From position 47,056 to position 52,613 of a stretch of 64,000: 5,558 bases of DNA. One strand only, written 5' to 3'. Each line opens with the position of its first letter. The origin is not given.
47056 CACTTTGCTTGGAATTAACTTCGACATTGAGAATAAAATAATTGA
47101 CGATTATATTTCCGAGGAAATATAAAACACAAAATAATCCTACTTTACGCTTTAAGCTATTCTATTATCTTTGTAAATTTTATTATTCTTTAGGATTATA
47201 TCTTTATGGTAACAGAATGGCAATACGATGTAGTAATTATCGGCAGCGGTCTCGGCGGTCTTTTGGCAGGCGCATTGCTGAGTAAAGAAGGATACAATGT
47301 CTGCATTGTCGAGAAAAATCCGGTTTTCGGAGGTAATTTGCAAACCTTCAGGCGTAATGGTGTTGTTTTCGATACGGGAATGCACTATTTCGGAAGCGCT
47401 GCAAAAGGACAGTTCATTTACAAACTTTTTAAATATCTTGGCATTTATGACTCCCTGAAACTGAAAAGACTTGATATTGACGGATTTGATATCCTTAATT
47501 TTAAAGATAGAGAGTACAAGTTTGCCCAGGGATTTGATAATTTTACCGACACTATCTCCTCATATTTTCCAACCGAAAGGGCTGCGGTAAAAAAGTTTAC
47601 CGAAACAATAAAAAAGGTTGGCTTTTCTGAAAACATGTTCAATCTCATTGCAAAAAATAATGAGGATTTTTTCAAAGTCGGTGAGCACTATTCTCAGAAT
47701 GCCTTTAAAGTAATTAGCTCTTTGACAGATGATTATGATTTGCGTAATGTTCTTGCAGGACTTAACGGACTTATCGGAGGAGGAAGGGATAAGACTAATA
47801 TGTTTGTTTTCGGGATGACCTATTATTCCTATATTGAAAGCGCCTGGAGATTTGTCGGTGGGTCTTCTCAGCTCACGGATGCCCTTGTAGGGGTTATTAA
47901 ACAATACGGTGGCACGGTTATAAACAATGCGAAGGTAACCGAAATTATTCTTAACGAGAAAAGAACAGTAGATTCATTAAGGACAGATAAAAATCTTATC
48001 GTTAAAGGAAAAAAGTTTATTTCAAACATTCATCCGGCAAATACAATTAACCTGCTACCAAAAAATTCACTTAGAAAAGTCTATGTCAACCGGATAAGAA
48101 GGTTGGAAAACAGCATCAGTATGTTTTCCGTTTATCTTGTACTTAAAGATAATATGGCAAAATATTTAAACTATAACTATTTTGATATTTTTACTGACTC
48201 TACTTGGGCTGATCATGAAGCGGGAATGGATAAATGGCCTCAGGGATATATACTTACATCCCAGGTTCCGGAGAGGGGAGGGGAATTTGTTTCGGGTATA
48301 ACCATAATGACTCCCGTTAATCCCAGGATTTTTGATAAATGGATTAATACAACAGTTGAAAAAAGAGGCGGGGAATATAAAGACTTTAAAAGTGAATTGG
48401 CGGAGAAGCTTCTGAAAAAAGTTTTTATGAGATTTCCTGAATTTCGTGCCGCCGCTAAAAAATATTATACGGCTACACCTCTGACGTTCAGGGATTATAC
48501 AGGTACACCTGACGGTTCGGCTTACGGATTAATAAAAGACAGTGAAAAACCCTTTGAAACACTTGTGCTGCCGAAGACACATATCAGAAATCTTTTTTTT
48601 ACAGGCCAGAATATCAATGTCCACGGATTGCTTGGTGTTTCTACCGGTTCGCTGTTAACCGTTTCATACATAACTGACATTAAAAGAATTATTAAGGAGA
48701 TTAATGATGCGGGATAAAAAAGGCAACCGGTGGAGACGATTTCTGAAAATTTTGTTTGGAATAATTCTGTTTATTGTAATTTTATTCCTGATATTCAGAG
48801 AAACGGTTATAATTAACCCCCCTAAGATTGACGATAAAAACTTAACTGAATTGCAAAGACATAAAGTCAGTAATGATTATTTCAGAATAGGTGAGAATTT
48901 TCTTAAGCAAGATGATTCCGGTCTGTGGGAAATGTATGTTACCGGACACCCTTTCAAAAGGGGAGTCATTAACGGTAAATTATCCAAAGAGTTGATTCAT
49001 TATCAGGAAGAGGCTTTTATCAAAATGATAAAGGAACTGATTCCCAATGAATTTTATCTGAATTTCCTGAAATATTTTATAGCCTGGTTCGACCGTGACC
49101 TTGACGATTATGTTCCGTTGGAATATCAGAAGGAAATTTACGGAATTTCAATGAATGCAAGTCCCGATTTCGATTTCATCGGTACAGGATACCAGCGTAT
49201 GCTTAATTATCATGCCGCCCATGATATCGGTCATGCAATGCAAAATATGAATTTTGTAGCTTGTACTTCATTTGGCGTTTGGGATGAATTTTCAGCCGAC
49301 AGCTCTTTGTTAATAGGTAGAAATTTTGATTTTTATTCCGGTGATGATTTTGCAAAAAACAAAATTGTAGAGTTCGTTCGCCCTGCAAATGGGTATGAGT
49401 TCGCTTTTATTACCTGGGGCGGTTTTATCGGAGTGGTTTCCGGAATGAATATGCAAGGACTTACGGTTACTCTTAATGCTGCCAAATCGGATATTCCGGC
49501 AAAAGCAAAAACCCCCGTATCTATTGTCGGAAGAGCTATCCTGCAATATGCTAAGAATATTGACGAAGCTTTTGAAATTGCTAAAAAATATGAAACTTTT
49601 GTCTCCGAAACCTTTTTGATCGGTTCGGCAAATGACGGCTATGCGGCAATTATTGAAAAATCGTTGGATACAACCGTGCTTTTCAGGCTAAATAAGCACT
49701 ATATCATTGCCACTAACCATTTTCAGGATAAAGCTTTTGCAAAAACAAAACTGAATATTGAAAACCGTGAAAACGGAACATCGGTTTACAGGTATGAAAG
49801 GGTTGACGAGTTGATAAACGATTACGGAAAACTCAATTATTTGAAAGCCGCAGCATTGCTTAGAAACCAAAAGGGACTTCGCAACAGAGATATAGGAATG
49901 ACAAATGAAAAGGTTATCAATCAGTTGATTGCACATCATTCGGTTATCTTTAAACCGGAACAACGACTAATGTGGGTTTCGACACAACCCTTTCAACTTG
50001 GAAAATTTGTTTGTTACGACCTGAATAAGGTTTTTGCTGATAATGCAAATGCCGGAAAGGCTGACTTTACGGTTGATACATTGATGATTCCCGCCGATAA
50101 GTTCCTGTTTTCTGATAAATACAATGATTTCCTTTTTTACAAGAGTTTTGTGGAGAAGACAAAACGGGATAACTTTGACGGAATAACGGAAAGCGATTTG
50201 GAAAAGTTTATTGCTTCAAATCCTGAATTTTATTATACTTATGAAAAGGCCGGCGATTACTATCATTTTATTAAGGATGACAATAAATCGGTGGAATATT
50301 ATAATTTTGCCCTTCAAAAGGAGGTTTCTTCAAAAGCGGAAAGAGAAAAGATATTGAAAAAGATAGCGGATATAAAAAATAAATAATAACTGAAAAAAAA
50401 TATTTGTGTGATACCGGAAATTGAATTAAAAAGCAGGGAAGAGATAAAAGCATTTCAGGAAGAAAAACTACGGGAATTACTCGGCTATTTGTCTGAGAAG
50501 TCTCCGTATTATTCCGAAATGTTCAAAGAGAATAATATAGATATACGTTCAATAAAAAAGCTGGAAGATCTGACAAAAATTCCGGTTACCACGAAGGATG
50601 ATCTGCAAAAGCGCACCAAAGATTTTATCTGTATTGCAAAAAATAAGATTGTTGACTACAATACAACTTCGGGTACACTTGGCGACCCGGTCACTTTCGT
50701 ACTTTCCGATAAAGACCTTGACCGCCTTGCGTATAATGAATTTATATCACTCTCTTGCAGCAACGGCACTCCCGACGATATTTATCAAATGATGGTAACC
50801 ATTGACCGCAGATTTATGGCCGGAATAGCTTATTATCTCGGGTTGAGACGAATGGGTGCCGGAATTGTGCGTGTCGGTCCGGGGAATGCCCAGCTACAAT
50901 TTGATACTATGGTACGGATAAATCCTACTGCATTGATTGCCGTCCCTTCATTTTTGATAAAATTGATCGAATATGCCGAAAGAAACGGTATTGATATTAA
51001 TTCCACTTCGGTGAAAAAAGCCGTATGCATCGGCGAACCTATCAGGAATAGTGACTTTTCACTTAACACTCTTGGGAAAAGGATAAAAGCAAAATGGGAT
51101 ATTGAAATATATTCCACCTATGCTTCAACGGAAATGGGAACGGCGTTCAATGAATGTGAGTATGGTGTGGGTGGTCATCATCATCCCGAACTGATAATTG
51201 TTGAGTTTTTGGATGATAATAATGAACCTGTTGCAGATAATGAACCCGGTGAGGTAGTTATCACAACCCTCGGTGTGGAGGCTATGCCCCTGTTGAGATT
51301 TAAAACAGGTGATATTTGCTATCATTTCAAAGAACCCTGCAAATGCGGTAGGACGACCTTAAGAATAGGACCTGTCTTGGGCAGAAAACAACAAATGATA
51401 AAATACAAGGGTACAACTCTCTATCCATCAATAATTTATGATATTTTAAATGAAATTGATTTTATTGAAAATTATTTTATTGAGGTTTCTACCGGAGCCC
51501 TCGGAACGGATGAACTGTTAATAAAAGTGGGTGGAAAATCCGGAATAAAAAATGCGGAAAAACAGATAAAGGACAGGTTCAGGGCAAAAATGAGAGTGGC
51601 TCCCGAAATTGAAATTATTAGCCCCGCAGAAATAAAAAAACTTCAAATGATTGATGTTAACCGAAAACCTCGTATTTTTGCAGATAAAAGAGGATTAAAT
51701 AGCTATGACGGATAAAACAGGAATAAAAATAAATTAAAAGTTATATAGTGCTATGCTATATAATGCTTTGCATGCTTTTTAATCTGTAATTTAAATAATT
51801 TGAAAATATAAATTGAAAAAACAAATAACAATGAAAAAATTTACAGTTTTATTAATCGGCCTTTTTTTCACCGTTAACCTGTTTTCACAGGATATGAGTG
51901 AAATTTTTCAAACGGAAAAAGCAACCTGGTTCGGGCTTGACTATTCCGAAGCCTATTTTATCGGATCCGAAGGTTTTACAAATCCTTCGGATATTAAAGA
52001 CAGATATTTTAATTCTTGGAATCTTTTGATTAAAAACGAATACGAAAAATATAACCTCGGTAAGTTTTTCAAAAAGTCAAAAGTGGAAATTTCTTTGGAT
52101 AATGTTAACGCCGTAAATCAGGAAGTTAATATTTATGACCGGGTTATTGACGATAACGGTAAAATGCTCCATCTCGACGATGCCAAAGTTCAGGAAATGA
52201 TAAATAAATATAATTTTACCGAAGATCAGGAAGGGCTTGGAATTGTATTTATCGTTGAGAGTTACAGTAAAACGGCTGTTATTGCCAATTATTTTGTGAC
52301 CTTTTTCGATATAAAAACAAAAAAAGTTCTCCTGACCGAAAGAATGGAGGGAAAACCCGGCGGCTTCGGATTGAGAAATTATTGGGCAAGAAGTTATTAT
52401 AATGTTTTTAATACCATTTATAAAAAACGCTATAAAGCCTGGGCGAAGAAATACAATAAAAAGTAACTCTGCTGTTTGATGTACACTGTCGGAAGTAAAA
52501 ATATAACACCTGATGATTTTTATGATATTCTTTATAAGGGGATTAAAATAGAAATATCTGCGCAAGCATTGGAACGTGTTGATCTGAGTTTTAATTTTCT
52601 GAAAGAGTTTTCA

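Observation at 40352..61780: Aryl-polyene / flexirubin-type biosynthetic cluster without dialkylresorcinol (DarA/DarB) genes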

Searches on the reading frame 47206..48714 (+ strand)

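Call 3: search_protein_families(library=pfam, proteins=[window:47206-48714:+], max_evalue=0.01)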
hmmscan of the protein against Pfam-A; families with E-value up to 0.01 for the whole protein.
window:47206-48714:+ (503 aa): 10 families
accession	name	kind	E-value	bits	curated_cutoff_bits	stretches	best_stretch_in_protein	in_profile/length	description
PF13450.12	NAD_binding_8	-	6.6e-17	62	21.9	1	11-78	1-68/68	NAD(P)-binding Rossmann-like domain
PF01593.30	Amino_oxidase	-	3.3e-15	56.7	19.8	1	16-275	1-254/443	Flavin containing amine oxidoreductase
PF01266.30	DAO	-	2.4e-08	34.3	27.9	1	8-64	1-56/353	FAD dependent oxidoreductase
PF00890.30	FAD_binding_2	-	2.6e-08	33.9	20.4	1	8-46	1-37/414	FAD binding domain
PF12831.13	FAD_oxidored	-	2.9e-06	27.3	27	1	8-45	1-38/416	FAD dependent oxidoreductase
PF01494.25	FAD_binding_3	-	5.6e-06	26.2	22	1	7-38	2-33/349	FAD binding domain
PF00996.24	GDI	-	1.7e-05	24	23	0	6-44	4-42/436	GDP dissociation inhibitor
PF03486.20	HI0933_like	-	5.4e-05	23.2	50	0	8-44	2-38/244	HI0933-like protein Rossmann domain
PF01946.23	Thi4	-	0.00018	21.3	26.2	1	6-44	17-56/235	Thi4 family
PF07992.20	Pyr_redox_2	-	0.0022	17.9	26.1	0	7-39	1-33/291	Pyridine nucleotide-disulphide oxidoreductase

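Call 6: search_protein_families(library=ncbifam, proteins=[window:47206-48714:+], max_evalue=0.001)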
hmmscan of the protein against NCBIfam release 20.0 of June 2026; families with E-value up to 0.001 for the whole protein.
window:47206-48714:+ (503 aa): 45 families (the best 25 are shown)
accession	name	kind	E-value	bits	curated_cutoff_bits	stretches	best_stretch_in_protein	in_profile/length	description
TIGR02733.1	desat_CrtD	equivalog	3e-31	108.7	549.7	2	214-489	225-488/492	C-3',4' desaturase CrtD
TIGR02730.1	carot_isom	equivalog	1.9e-26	92.9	586.9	2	7-152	1-146/493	carotenoid isomerase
TIGR02734.1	crtI_fam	subfamily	1.9e-21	76.3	238.1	1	9-322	1-319/504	phytoene desaturase family protein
NF058655.1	CrtID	equivalog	7.1e-20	71.3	640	1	9-469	1-460/478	bifunctional phytoene desaturase/3,4-desaturase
NF045689.1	BCarotKetCrtO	equivalog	4.5e-14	51.9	1000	2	6-47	3-44/563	beta-carotene ketolase CrtO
NF005560.0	PRK07233.1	equivalog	7.1e-14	51.5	252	1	8-87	2-79/435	hypothetical protein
TIGR02731.1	phytoene_desat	equivalog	2.1e-11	43.2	569.4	1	9-90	2-82/453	15-cis-phytoene desaturase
NF045637.1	carotdesatCrtDProt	equivalog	2.7e-11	42.7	580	1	9-58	1-50/485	1-hydroxycarotenoid 3,4-desaturase CrtD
NF005548.0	PRK07208.1-4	equivalog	1.5e-10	40.3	389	1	8-64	5-61/488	hypothetical protein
NF042421.1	hydcarot_desat_CrtD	equivalog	5.5e-10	38.3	500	1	9-137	4-129/487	1-hydroxycarotenoid 3,4-desaturase CrtD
TIGR03467.1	HpnE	equivalog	2.3e-09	37.1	283.05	1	9-85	1-77/430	hydroxysqualene dehydroxylase HpnE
NF053556.1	prodigi_MAP_PigB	equivalog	2.5e-09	36.1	850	1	6-88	154-234/659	prodigiosin MAP biosynthesis oxidoreductase PigB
NF005545.0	PRK07208.1-1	equivalog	2.6e-09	36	451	1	6-67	7-69/504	hypothetical protein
TIGR00562.1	proto_IX_ox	equivalog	9.3e-09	34.4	97.85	1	7-85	3-81/470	protoporphyrinogen oxidase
TIGR01813.1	flavo_cyto_c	subfamily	1.4e-06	27.3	285.45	1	8-44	1-38/444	flavocytochrome c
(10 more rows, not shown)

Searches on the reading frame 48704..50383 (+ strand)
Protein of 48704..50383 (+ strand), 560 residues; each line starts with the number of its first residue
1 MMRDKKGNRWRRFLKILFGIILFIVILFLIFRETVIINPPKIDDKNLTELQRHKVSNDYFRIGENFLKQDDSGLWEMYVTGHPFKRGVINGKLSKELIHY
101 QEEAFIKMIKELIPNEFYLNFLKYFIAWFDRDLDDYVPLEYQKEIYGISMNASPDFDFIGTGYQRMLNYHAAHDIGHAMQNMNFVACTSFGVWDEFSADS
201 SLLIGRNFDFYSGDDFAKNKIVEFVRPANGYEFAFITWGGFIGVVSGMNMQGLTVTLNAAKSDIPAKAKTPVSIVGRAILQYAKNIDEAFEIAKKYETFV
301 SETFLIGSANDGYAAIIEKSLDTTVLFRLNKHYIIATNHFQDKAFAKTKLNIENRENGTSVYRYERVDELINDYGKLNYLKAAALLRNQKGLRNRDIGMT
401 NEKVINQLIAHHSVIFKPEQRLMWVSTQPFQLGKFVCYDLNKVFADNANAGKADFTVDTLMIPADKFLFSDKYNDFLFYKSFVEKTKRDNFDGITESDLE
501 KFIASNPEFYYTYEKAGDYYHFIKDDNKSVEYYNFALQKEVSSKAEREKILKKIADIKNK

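Call 3: search_protein_families(library=pfam, proteins=[window:48704-50383:+], max_evalue=0.01)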
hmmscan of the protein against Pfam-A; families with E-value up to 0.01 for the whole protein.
window:48704-50383:+ (560 aa): 1 family
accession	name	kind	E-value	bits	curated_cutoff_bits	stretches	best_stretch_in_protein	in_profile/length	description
PF03417.21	AAT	-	2.7e-19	70.2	23.2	1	200-390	5-185/225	Acyl-coenzyme A:6-aminopenicillanic acid acyl-transferase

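Call 6: search_protein_families(library=ncbifam, proteins=[window:48704-50383:+], max_evalue=0.001)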
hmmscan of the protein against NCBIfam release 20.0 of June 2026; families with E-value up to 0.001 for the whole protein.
window:48704-50383:+ (560 aa): 1 family
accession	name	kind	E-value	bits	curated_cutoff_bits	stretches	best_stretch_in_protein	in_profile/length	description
NF040521.1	C45_proenzyme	subfamily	4.1e-65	220.2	85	1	80-423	1-313/313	C45 family autoproteolytic acyltransferase/hydrolase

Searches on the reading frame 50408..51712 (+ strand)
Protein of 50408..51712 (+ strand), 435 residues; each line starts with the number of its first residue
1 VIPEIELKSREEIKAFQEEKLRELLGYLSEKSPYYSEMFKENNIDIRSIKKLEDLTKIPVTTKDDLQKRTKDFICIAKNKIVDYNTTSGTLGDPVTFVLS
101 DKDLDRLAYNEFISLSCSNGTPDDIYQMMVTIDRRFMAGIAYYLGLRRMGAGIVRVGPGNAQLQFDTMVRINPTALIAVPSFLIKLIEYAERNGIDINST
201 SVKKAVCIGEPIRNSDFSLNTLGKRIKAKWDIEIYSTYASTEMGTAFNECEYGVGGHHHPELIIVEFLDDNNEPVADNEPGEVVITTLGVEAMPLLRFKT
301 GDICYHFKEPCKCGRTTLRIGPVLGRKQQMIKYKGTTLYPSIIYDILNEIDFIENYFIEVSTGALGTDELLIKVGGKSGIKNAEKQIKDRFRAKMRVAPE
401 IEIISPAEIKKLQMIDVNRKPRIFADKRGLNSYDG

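Call 3: search_protein_families(library=pfam, proteins=[window:50408-51712:+], max_evalue=0.01)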
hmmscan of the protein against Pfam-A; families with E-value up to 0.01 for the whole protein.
window:50408-51712:+ (435 aa): 2 families
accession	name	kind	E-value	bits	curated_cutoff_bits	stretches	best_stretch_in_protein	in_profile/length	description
PF00501.34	AMP-binding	-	6.9e-12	45.3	29.9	1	72-288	155-377/384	AMP-binding enzyme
PF14535.12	AMP-binding_C_2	-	4.2e-06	27.4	25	1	335-413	1-86/96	AMP-binding enzyme C-terminal domain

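Call 6: search_protein_families(library=ncbifam, proteins=[window:50408-51712:+], max_evalue=0.001)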
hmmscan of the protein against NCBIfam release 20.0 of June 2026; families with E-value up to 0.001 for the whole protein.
window:50408-51712:+ (435 aa): 10 families
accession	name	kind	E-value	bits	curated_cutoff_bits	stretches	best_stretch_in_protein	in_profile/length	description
NF053551.1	FlxY_rubin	equivalog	2.3e-205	682.2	520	1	5-428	1-424/424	flexirubin biosynthesis putative acyl-CoA ligase FlxY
NF041878.1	paak_haloarch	equivalog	4e-58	197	700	1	4-419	4-422/427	phenylacetate--CoA ligase PaaK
NF045666.1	DVU1553_fam_AMP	equivalog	5.1e-51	173.7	300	1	7-326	17-330/331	DVU_1553 family AMP-dependent CoA ligase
TIGR02155.1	PA_CoA_ligase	equivalog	2.7e-46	158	646.3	1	8-411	3-410/422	phenylacetate--CoA ligase PaaK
TIGR03335.1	F390_ftsA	equivalog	3.2e-34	118.4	458.7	1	3-320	4-323/445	coenzyme F390 synthetase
NF041217.1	BagE_FevW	exception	6e-19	68.3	800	1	8-335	8-319/424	bagremycin/ferroverdin synthetase BagE/FevW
TIGR02304.1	aden_form_hyp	equivalog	2.2e-12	46.7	251.9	1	163-334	178-333/430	F390 synthetase-related protein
TIGR02262.1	benz_CoA_lig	subfamily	3e-06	26.3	375.25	1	161-287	241-363/508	benzoate-CoA ligase family protein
NF004837.0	PRK06187.1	subfamily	5.6e-05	21.6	476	1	67-245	158-325/531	long-chain-fatty-acid--CoA ligase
NF004114.0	PRK05605.1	equivalog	0.00036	19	766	0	81-205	225-343/575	long-chain-fatty-acid--CoA ligase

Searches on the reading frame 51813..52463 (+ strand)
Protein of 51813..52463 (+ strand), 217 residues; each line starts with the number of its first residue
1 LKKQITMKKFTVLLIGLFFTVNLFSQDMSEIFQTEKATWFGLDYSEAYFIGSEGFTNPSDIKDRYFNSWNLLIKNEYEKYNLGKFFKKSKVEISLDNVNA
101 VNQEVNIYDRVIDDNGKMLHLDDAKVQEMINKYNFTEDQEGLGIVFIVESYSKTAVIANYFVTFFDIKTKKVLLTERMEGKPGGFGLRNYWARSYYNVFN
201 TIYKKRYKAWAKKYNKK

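Call 3: search_protein_families(library=pfam, proteins=[window:51813-52463:+], max_evalue=0.01)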
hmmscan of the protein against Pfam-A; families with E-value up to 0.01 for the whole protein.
window:51813-52463:+ (217 aa): 0 families

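Call 6: search_protein_families(library=ncbifam, proteins=[window:51813-52463:+], max_evalue=0.001)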
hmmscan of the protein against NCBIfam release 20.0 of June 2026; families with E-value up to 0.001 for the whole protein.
window:51813-52463:+ (217 aa): 0 families

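Call 34: search_protein_families(library=pfam, proteins=[window:51813-52463:+], max_evalue=1)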
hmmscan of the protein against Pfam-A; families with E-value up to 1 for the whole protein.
window:51813-52463:+ (217 aa): 0 families

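Call 63: search_solved_structures(query=A2, max_evalue=10)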
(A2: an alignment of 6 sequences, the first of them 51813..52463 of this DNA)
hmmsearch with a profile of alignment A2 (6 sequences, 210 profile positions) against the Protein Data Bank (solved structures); distinct sequences matched with E-value up to 10: 3.
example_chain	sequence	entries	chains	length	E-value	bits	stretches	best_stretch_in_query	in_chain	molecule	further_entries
6ekk_A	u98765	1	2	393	0.26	14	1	140-209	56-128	DENN domain-containing protein 1A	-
9c1r_A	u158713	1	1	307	1.1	11.9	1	159-204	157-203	Hepatocyte growth factor receptor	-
8vi1_A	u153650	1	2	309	1.2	11.8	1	159-204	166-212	Hepatocyte growth factor receptor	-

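Call 70: predict_structure(protein=window:51813-52463:+)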
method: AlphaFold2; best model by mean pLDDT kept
length: 217 residues; sequences in the alignment: 1
mean_pLDDT: 46.4   pTM: 0.47
mean pLDDT of the five models: 46.4, 41.2, 41.0, 34.5, 32.4
residues with pLDDT >= 90: 0; 70-90: 8; 50-70: 75; < 50: 134
segments of 3 or more residues with pLDDT < 50: 7-9, 15-54, 60-120, 149-157, 181-194
pLDDT, mean of each block of 10 residues (from residue 1): 49 47 36 29 33 48 46 43 32 29 32 40 61 58 58 42 68 65 37 49 64 60
secondary structure, 60 per line:
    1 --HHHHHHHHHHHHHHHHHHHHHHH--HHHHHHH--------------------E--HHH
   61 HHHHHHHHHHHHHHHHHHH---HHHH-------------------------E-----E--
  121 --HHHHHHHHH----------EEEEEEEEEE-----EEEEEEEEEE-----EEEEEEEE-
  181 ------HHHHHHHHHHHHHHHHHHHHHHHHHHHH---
elements in order: H3-25 H28-34 H58-79 H83-86 H123-131 E142-151 E157-166 E172-179 H187-214
